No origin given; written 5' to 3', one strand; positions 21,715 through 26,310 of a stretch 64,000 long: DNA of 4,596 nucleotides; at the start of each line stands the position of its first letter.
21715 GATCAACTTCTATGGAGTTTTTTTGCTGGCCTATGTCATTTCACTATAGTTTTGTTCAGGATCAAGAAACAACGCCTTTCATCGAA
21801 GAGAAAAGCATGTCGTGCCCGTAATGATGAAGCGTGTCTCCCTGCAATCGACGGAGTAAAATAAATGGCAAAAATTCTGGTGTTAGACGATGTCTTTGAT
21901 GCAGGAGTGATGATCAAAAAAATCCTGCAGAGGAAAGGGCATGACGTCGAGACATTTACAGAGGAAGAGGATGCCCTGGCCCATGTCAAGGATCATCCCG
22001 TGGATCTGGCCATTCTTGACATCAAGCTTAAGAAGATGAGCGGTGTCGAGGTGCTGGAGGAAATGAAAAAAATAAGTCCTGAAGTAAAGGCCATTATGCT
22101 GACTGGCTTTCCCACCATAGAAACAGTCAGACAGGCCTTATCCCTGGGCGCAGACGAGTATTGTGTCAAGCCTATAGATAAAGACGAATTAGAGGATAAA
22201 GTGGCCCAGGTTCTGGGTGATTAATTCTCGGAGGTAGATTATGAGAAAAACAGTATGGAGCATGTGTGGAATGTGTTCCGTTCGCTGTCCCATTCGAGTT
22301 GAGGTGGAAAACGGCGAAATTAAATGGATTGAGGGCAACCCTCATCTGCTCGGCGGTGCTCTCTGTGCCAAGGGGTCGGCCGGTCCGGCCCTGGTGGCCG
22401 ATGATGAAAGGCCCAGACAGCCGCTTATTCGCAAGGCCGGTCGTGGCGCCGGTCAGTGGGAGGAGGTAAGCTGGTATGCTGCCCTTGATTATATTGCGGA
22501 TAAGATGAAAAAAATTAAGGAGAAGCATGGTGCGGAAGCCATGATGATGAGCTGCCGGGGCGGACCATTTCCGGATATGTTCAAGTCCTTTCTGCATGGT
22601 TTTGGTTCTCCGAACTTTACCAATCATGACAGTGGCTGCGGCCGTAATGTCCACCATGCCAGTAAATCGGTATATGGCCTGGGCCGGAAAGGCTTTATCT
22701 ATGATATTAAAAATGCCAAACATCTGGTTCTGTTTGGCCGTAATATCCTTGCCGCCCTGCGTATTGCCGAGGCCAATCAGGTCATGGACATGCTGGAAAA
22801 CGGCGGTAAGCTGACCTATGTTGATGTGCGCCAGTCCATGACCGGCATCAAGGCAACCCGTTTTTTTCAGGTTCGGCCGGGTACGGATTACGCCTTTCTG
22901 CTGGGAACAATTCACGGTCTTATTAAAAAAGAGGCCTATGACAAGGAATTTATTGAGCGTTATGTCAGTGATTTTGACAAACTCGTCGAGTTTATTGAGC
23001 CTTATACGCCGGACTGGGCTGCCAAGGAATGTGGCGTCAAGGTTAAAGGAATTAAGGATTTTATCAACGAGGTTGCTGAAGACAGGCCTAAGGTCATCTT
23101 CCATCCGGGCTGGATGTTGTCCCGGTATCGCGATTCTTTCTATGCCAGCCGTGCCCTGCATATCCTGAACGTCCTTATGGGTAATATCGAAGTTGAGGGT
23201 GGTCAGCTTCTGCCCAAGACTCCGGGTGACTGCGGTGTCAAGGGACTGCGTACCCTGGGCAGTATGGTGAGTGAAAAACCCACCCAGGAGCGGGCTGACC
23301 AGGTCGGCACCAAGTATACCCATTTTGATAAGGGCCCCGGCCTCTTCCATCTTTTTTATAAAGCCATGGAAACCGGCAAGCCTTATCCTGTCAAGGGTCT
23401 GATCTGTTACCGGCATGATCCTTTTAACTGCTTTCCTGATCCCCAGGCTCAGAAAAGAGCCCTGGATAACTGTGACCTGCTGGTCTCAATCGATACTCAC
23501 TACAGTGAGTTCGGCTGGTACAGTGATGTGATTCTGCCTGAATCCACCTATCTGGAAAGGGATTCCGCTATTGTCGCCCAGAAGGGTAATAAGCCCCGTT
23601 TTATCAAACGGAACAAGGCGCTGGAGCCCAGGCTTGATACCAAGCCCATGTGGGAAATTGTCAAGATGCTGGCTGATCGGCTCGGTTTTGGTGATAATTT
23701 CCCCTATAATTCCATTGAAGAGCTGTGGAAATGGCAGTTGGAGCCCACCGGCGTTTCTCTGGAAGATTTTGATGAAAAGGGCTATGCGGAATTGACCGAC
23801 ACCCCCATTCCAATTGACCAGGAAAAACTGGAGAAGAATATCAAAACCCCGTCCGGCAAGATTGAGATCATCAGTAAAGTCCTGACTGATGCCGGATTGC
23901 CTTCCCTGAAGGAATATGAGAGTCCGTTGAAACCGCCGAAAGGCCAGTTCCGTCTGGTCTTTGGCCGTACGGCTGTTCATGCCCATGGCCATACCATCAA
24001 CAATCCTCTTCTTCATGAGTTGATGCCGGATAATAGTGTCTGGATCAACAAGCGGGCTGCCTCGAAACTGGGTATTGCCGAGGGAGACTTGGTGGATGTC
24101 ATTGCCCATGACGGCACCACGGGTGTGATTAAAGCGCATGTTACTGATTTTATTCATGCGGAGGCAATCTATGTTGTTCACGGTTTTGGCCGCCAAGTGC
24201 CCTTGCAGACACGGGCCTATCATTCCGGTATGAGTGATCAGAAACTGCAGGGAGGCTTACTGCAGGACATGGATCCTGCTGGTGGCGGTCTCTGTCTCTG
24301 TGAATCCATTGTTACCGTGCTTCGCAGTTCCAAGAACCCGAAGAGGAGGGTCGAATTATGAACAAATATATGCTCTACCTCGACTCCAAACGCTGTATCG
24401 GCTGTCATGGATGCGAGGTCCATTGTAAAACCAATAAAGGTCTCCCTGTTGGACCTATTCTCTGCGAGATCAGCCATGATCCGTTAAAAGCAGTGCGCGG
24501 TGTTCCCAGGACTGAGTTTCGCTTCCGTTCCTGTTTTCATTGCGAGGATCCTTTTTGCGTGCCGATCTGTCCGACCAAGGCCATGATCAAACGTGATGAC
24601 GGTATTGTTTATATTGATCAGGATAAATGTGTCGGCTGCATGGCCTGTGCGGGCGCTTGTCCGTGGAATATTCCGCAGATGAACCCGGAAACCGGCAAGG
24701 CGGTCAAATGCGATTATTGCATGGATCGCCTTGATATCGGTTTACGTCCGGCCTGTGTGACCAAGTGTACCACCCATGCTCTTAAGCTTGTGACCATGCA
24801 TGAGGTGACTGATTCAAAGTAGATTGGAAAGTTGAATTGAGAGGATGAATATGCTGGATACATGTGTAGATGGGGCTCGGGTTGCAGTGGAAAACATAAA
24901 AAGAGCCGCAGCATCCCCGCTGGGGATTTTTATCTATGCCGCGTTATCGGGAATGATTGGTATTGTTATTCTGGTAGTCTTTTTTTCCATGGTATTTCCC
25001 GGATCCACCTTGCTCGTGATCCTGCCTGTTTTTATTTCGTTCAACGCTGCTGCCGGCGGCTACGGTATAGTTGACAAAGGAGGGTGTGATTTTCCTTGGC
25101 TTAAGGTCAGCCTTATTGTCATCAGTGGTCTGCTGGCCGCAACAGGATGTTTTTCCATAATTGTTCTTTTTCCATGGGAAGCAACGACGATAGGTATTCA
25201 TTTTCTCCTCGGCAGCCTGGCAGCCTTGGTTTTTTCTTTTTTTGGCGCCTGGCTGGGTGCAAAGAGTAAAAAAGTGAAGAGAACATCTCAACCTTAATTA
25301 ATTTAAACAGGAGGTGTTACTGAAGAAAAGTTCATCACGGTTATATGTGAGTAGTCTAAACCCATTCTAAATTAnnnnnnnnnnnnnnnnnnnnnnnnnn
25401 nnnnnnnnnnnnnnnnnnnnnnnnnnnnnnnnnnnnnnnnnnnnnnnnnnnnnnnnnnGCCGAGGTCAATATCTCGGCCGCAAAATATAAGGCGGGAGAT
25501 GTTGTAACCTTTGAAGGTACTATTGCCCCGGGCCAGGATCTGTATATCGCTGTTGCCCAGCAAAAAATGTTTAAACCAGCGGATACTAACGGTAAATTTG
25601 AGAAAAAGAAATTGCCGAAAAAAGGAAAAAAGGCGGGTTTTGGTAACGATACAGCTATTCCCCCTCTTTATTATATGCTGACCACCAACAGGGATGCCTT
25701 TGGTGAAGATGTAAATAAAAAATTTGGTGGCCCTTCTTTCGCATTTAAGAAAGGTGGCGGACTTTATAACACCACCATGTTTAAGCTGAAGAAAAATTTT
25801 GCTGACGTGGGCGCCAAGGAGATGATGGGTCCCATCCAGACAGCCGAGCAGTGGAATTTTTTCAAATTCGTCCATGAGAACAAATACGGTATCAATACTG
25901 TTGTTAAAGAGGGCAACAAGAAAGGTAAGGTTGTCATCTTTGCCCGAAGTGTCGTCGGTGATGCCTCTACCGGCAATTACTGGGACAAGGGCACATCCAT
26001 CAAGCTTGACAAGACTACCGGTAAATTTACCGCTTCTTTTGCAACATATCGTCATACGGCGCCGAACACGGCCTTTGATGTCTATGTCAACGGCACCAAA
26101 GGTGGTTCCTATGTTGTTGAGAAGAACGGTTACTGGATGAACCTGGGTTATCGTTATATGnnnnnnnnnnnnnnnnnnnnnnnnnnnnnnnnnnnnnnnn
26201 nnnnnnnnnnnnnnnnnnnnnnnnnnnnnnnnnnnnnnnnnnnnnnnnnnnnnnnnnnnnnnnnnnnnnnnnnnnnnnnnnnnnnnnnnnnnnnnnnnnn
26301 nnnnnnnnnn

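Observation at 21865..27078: Cytoplasm-facing Psr/Phs-like molybdoenzyme operon linked to a TauE/SafE exporter carrying a large exported domain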

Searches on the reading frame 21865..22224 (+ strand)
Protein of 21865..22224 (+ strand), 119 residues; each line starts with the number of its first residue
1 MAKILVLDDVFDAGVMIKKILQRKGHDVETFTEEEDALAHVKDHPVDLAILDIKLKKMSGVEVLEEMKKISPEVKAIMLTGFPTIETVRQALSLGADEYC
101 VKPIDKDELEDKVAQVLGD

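Call 3: search_protein_families(library=pfam, proteins=[window:21865-22224:+], max_evalue=0.01)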
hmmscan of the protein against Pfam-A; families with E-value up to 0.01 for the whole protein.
window:21865-22224:+ (119 aa): 1 family
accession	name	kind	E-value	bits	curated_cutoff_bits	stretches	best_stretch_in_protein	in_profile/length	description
PF00072.30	Response_reg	-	2.2e-24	86.2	30.2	1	4-113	1-110/111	Response regulator receiver domain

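Call 4: search_protein_families(library=ncbifam, proteins=[window:21865-22224:+], max_evalue=0.01)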
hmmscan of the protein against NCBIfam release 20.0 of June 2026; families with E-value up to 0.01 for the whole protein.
window:21865-22224:+ (119 aa): 99 families (the best 25 are shown)
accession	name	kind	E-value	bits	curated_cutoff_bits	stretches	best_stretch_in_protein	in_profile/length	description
NF053512.1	nitric_RR_NosR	exception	1.3e-18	67.2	400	1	4-117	1-115/422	response regulator c-di-GMP phosphodiesterase, NosR family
NF007689.0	PRK10365.1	equivalog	1.3e-18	67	760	1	3-117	7-121/441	sigma-54-dependent response regulator transcription factor ZraR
NF008469.0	PRK11361.1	equivalog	1.9e-18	66.4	714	1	2-114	5-117/461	acetoacetate metabolism transcriptional regulator AtoC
NF033791.1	ActR_PrrA_rreg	equivalog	7.6e-18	65.1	250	1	4-113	4-113/173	ActR/PrrA/RegA family redox response regulator transcription factor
NF045944.1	ResRegRpaBCyano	equivalog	2.3e-17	63.1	330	1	5-117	1-112/229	response regulator transcription factor RpaB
NF051870.1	NAssimRespRegNtrX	equivalog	2.4e-17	63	600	1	1-109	1-111/452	nitrogen assimilation response regulator NtrX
NF051850.1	RespRegRprY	equivalog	3.6e-17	62.6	370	1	3-117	6-120/234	response regulator transcription factor RprY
NF041946.1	LuxO_transreg_Vib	equivalog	1.3e-16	60.5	800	1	9-117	4-112/463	quorum-sensing sigma-54 dependent transcriptional regulator LuxO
NF012227.0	AdeR_RR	equivalog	6.1e-16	58.6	340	1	3-117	13-126/239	efflux system response regulator transcription factor AdeR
TIGR02154.1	PhoB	equivalog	3.2e-15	56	296.2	1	2-117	3-120/226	phosphate regulon transcriptional regulator PhoB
NF040689.1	MtrAB_MtrA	equivalog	5.8e-15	55.2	300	1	4-113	1-109/219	MtrAB system response regulator MtrA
NF041734.1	resp_reg_RppA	equivalog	6.1e-15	55.2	250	1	3-113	2-114/229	two-component system response regulator RppA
TIGR01818.1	ntrC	equivalog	7.9e-15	54.6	558.6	1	4-110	1-107/463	nitrogen regulation protein NR(I)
TIGR02875.1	spore_0_A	equivalog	1.9e-14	53.5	200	1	3-117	4-122/262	sporulation transcription factor Spo0A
NF033117.2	vanR_ACDEGLN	exception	3.3e-14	53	350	1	4-113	1-109/226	VanR-ABDEGLN family response regulator transcription factor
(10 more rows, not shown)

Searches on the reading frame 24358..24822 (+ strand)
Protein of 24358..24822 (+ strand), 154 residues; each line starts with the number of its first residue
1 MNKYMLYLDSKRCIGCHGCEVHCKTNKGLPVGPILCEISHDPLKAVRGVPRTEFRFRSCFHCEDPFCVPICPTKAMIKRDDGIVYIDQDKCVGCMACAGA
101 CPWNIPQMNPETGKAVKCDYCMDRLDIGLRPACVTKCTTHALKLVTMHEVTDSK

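Call 3: search_protein_families(library=pfam, proteins=[window:24358-24822:+], max_evalue=0.01)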
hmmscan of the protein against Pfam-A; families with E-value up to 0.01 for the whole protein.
window:24358-24822:+ (154 aa): 11 families
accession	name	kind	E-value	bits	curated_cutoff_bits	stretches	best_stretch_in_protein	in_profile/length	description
PF13247.11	Fer4_11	-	1.3e-24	86.8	26.2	1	54-145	5-98/100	4Fe-4S dicluster domain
PF00037.32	Fer4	-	1.7e-11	43.8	21.1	1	84-105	1-22/24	4Fe-4S binding domain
PF12838.12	Fer4_7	-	4.5e-11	43.5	27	2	59-105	2-52/52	4Fe-4S dicluster domain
PF12797.12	Fer4_2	-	1.2e-09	37.9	24.5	2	83-103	2-22/22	4Fe-4S binding domain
PF13187.11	Fer4_9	-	9.2e-09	35.6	27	1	59-104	2-50/52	4Fe-4S dicluster domain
PF13237.11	Fer4_10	-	7e-08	32.7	25.5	2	84-137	2-52/53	4Fe-4S dicluster domain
PF12837.12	Fer4_6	-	3.7e-06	27.1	25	1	83-102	1-20/24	4Fe-4S binding domain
PF14697.11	Fer4_21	-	4.9e-05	23.8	35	1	58-103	7-53/59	4Fe-4S dicluster domain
PF25160.1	LdpA_Fe-S-bd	-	0.00039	20.6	27.6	1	61-105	4-42/49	LdpA Fe-S cluster-binding domain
PF13484.11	Fer4_16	-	0.0069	17.6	30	0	88-104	50-66/66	4Fe-4S double cluster binding domain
PF13459.11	Fer4_15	-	0.0099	17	22.4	1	84-103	1-20/66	4Fe-4S single cluster domain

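Call 4: search_protein_families(library=ncbifam, proteins=[window:24358-24822:+], max_evalue=0.01)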
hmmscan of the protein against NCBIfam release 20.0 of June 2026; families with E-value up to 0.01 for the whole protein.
window:24358-24822:+ (154 aa): 64 families (the best 25 are shown)
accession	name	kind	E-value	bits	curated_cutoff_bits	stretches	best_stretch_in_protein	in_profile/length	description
TIGR02951.1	DMSO_dmsB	equivalog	4.6e-38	130.8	214.1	1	4-150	2-156/161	DMSO/selenate family reductase complex B subunit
NF011569.0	PRK14993.1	equivalog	1e-33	116.8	416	1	3-142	43-183/244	tetrathionate reductase subunit TtrB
TIGR03149.1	cyt_nit_nrfC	equivalog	1.6e-27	96.3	377.6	1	3-149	38-186/225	cytochrome c nitrite reductase Fe-S protein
TIGR01582.1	FDH-beta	equivalog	8e-27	94.1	334.7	1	57-149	91-184/283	formate dehydrogenase subunit beta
NF008134.0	PRK10882.1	equivalog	4.4e-25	88.4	263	1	55-146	109-207/329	hydrogenase 2 operon protein HybA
NF041715.1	arsenate_red_ArrB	equivalog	4.7e-25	88.5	450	2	5-112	4-110/233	arsenate respiratory reductase iron-sulfur subunit ArrB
TIGR03478.1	DMSO_red_II_bet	subfamily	6.3e-23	81.2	480.7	1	57-142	129-215/321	DMSO reductase family type II enzyme, iron-sulfur subunit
NF045797.1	DsrO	equivalog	8.5e-23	81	200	1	57-139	101-195/235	sulfate reduction electron transfer complex DsrMKJOP subunit DsrO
NF045715.1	sulf_resp_HmcB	equivalog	1.3e-22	80.3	420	2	53-149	101-200/307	sulfate respiration complex iron-sulfur protein HmcB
NF009408.0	PRK12769.1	equivalog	3e-22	78.5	1003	1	1-151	1-151/659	formate-dependent uric acid utilization protein AegA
NF038355.1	FDH3_beta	equivalog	1.1e-21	77.6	240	1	5-121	4-121/180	formate dehydrogenase FDH3 subunit beta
NF007382.0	PRK09898.1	equivalog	5.8e-20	71.7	213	1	5-151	60-207/208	ferredoxin-like protein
NF009451.0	PRK12809.1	equivalog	2.2e-19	69.2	1154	1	1-146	1-138/639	formate-dependent uric acid utilization protein YgfT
NF045766.1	PhenlGlyoxDHPadI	equivalog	3.1e-19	69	700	1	7-150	8-141/443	NADH-dependent phenylglyoxylate dehydrogenase subunit beta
TIGR01660.1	narH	equivalog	1.6e-18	66.4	524.05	1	57-140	181-265/492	nitrate reductase subunit beta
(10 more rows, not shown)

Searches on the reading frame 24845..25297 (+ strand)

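Call 3: search_protein_families(library=pfam, proteins=[window:24845-25297:+], max_evalue=0.01)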
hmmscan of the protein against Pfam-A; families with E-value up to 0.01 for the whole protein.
window:24845-25297:+ (150 aa): 0 families

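Call 4: search_protein_families(library=ncbifam, proteins=[window:24845-25297:+], max_evalue=0.01)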
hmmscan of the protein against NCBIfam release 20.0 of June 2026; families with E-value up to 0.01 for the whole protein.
window:24845-25297:+ (150 aa): 0 families

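Call 73: search_protein_families(library=pfam, proteins=[window:24845-25297:+], max_evalue=5)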
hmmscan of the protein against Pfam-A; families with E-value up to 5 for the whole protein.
window:24845-25297:+ (150 aa): 1 family
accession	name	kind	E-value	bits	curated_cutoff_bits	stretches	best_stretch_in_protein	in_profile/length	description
PF23778.1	Phage_holin_2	-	2.2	9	32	1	92-133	7-46/92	Putative phage holin family 2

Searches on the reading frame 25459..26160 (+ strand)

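Call 73: search_protein_families(library=pfam, proteins=[window:25459-26160:+], max_evalue=5)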
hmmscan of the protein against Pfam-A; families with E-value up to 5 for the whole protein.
window:25459-26160:+ (234 aa): 1 family
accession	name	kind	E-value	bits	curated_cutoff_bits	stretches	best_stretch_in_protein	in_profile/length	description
PF22933.1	ComC_SSD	-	0.035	14.2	24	1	127-200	43-116/222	ComC, supersandwich domain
